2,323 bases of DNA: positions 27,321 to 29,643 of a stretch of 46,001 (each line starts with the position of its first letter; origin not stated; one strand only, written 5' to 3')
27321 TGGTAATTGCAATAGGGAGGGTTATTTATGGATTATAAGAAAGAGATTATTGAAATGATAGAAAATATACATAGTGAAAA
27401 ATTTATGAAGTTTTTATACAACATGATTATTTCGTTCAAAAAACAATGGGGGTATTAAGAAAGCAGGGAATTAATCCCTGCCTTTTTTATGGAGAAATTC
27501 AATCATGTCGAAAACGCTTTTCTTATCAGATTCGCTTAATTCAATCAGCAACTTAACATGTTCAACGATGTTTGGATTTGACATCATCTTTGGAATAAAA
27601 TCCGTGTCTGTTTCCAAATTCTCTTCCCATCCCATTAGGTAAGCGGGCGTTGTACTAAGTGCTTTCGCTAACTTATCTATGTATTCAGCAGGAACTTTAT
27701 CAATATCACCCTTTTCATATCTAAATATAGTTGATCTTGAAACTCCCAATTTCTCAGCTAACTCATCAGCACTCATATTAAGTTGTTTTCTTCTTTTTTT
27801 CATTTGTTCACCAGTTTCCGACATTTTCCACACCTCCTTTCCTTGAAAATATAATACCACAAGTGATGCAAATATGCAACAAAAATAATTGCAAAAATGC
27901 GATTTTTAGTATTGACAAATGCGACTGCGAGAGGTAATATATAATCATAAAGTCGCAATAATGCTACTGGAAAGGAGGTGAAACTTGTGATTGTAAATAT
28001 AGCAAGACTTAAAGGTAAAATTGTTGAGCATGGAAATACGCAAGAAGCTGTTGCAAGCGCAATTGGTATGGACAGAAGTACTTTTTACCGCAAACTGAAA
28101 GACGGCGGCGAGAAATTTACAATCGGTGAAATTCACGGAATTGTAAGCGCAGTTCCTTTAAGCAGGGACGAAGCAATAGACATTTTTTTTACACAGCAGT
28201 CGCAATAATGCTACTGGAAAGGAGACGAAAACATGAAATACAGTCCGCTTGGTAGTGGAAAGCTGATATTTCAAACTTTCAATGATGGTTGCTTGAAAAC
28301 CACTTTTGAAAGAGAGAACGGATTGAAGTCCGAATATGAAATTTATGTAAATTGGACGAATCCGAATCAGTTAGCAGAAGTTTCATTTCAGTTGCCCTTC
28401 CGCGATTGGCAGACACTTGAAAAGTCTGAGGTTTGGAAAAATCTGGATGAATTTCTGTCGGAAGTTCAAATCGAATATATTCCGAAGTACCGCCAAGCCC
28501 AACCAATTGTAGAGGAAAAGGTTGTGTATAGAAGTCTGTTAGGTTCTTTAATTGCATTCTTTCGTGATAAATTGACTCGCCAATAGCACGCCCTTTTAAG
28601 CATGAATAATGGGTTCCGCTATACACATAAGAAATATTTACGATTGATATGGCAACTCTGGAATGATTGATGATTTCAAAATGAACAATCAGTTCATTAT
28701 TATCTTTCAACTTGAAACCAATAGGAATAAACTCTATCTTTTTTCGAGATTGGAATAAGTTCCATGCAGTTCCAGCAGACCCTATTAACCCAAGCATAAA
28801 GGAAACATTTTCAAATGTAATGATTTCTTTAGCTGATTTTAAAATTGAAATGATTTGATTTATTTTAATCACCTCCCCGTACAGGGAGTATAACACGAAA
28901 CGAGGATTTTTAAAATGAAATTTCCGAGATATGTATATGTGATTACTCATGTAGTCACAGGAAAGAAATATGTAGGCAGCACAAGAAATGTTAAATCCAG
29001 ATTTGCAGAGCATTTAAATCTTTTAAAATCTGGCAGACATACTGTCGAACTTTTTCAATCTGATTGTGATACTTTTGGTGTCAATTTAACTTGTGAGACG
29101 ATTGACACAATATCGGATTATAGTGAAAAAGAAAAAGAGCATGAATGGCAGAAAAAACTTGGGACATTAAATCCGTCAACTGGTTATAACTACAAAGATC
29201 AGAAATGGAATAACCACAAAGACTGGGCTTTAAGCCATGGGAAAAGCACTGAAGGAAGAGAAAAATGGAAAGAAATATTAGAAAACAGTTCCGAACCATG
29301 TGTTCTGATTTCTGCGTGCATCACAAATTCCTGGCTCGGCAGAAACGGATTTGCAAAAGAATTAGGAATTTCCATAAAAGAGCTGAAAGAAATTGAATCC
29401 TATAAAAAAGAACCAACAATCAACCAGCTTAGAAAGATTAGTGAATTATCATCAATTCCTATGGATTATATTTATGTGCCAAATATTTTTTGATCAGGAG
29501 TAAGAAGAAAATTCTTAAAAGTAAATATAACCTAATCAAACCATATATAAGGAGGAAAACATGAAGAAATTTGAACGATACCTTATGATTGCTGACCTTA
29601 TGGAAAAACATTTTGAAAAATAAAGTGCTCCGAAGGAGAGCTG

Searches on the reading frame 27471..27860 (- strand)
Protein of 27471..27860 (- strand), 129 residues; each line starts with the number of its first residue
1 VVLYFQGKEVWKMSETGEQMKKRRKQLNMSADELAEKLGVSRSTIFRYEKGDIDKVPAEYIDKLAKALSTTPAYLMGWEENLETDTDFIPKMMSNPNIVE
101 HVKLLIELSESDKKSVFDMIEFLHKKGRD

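Call 94: search_protein_families(library=pfam, proteins=[window:27471-27860:-], max_evalue=0.001)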
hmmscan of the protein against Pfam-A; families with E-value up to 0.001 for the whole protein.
window:27471-27860:- (129 aa): 11 families
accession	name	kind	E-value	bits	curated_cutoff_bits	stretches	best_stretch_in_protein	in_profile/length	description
PF01381.28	HTH_3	-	1e-15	57.9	23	1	20-75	1-55/55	Helix-turn-helix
PF13560.12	HTH_31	-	9.1e-10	39.1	27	1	17-73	3-59/64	Helix-turn-helix domain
PF13443.12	HTH_26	-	2.5e-09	37.7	22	1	21-79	3-61/63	Cro/C1-type HTH DNA-binding domain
PF12844.13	HTH_19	-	2.8e-07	30.8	30.2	1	17-76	1-59/64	Helix-turn-helix domain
PF08279.18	HTH_11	-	7.1e-06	26.2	25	1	25-48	12-35/55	HTH domain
PF20432.4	Xre-like-HTH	-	3e-05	24.7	25.8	0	26-50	21-47/63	Antitoxin Xre-like helix-turn-helix domain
PF13413.12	HTH_25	-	4.1e-05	23.8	24.6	1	20-68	2-55/62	Helix-turn-helix domain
PF02796.21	HTH_7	-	7.3e-05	23.3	23.8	1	16-48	10-41/45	Helix-turn-helix domain of resolvase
PF13309.12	HTH_22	-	0.00015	22.2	29.6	0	29-48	42-61/63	HTH domain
PF00376.29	MerR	-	0.00039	20.6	28.2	0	33-50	4-21/38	MerR family regulatory protein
PF15943.11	YdaS_toxin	-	0.00089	19.5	30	0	31-67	11-46/65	Bacterial toxin YdaS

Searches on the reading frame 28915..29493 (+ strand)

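Call 94: search_protein_families(library=pfam, proteins=[window:28915-29493:+], max_evalue=0.001)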
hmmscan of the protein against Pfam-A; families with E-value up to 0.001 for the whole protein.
window:28915-29493:+ (192 aa): 1 family
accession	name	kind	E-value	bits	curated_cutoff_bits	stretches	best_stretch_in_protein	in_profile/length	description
PF01541.30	GIY-YIG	-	5.7e-09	36.6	22.6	1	6-84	3-74/78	GIY-YIG catalytic domain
